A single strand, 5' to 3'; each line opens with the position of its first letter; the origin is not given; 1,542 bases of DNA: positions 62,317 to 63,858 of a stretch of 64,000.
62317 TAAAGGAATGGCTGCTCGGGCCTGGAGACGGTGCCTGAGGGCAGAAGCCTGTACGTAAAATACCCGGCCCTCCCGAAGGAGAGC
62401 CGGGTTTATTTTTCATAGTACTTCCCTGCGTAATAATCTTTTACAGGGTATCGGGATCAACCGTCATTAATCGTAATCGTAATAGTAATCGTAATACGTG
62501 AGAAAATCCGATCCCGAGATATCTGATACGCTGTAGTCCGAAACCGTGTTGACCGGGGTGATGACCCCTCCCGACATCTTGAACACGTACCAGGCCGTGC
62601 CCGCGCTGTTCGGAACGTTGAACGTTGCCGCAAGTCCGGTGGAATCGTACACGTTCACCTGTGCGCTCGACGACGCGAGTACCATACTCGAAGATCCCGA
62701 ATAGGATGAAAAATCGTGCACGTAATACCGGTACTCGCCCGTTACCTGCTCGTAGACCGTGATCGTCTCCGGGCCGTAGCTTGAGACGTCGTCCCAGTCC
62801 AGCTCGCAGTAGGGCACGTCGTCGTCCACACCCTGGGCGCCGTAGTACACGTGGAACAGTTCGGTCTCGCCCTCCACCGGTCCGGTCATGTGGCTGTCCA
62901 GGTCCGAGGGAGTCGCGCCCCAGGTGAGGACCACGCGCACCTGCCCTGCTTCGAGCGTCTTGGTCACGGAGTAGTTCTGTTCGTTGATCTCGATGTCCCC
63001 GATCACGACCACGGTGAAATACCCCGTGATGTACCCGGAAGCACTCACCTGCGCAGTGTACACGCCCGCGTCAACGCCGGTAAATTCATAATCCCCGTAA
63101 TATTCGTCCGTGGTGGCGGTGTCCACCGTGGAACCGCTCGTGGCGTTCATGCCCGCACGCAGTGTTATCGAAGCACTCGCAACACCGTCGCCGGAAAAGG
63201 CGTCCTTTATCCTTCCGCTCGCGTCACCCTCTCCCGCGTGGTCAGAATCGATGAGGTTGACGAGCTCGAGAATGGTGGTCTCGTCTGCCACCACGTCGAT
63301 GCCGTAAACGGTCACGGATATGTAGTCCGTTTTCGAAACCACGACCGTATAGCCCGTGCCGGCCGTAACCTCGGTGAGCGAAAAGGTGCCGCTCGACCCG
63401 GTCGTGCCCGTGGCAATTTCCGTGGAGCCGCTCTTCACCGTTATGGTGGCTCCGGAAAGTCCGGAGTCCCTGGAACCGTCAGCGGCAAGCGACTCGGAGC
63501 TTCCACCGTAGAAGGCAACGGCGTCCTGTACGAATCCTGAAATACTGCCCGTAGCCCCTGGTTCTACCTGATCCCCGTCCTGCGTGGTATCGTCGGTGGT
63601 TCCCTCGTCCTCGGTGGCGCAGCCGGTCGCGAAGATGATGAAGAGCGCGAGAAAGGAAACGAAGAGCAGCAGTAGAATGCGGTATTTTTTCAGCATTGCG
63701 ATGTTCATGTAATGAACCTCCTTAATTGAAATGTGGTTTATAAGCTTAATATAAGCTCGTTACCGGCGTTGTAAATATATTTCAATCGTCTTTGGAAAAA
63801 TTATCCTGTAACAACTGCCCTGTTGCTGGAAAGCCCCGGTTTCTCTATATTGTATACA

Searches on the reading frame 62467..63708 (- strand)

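Call 75: search_protein_families(library=pfam, proteins=[window:62467-63708:-], max_evalue=0.001)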
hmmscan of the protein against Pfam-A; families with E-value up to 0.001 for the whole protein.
window:62467-63708:- (413 aa): 5 families
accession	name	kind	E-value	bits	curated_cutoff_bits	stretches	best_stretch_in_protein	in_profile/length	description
PF13620.12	CarboxypepD_reg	-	3.7e-17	62.9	32.3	2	164-237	3-70/82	Carboxypeptidase regulatory-like domain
PF17210.9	SdrD_B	-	1.5e-08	35.3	29.7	1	172-225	21-69/112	SdrD B-like domain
PF13715.12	CarbopepD_reg_2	-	2.1e-07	31.3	32.2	0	80-133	10-59/88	CarboxypepD_reg-like domain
PF17802.7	SpaA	-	1.1e-05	25.9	23.1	0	79-143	11-80/91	Prealbumin-like fold domain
PF09430.16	EMC7_beta-sandw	-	0.00076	20.1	26.6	0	84-142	7-62/122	ER membrane protein complex subunit 7, beta-sandwich domain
